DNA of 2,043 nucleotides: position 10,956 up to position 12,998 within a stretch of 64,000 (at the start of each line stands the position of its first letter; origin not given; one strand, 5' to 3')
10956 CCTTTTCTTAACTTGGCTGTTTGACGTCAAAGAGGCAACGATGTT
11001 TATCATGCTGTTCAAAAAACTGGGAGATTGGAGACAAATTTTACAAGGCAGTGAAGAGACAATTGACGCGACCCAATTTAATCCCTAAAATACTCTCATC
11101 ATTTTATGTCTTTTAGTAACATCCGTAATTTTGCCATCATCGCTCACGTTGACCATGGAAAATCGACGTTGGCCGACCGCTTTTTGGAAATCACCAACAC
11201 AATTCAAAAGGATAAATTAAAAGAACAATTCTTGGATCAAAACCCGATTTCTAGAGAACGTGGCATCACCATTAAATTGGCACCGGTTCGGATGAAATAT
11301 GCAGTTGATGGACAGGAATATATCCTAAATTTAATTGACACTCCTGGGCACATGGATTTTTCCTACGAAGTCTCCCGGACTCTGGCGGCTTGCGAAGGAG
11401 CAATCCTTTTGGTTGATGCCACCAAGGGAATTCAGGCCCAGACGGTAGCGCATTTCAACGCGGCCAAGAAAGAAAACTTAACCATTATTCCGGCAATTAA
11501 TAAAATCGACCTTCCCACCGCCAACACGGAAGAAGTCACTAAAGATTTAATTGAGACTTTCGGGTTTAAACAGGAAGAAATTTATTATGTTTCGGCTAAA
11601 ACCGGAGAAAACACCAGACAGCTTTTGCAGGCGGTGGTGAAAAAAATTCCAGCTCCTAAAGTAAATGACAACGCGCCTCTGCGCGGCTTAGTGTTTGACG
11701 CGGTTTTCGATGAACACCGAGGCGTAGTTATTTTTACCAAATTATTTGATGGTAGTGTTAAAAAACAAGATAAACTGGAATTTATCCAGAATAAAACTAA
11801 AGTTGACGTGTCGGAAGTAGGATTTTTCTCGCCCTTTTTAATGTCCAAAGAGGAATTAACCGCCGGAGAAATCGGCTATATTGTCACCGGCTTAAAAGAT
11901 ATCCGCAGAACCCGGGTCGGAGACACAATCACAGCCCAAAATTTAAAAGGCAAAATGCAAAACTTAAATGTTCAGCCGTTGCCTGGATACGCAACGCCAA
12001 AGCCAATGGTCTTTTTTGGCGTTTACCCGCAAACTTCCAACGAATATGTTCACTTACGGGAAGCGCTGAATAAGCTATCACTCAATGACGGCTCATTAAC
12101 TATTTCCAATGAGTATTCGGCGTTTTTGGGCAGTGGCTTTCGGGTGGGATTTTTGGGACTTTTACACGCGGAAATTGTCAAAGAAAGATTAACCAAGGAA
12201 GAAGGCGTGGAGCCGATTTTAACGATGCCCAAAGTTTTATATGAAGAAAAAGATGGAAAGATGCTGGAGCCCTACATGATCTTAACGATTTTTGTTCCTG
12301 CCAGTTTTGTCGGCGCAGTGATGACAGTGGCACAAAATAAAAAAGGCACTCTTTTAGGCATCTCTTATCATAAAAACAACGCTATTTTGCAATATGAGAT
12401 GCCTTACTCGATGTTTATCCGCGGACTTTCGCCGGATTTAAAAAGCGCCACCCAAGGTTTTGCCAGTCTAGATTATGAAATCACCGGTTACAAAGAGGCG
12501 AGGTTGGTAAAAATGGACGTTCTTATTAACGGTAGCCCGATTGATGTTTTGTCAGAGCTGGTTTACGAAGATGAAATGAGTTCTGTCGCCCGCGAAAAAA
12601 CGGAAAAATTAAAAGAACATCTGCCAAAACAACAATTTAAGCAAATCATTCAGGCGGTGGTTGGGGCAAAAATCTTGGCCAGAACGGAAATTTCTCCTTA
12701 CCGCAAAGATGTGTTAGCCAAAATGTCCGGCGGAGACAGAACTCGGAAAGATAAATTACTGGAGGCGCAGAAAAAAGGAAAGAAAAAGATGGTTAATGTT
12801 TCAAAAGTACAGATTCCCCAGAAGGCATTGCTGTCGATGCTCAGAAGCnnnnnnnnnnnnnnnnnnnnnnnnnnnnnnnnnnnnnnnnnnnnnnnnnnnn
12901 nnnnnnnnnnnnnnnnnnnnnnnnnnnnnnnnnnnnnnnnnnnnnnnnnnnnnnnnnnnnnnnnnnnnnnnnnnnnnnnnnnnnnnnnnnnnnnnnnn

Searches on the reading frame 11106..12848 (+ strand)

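Call 45: search_protein_families(library=pfam, proteins=[window:11106-12848:+], max_evalue=0.00001)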
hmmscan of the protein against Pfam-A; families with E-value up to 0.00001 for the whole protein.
window:11106-12848:+ (581 aa): 6 families
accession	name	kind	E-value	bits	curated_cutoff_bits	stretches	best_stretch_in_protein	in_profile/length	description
PF00009.33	GTP_EFTU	-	4.1e-55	186.7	26.5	1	5-182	2-187/188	Elongation factor Tu GTP binding domain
PF06421.17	LepA_C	-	1.7e-35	121.8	29.7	1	474-579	1-106/107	GTP-binding protein LepA C-terminus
PF00679.30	EFG_C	-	3.9e-19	68.9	27.9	1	386-471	2-87/89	Elongation factor G C-terminus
PF03144.31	GTP_EFTU_D2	-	2.1e-09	38.1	30.3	1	206-276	1-73/73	Elongation factor Tu domain 2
PF00071.28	Ras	-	1.3e-06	28.5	21.6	1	46-181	22-160/162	Ras family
PF14492.12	EFG_III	-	5.2e-06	26.9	27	0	298-370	2-71/75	Elongation Factor G, domain III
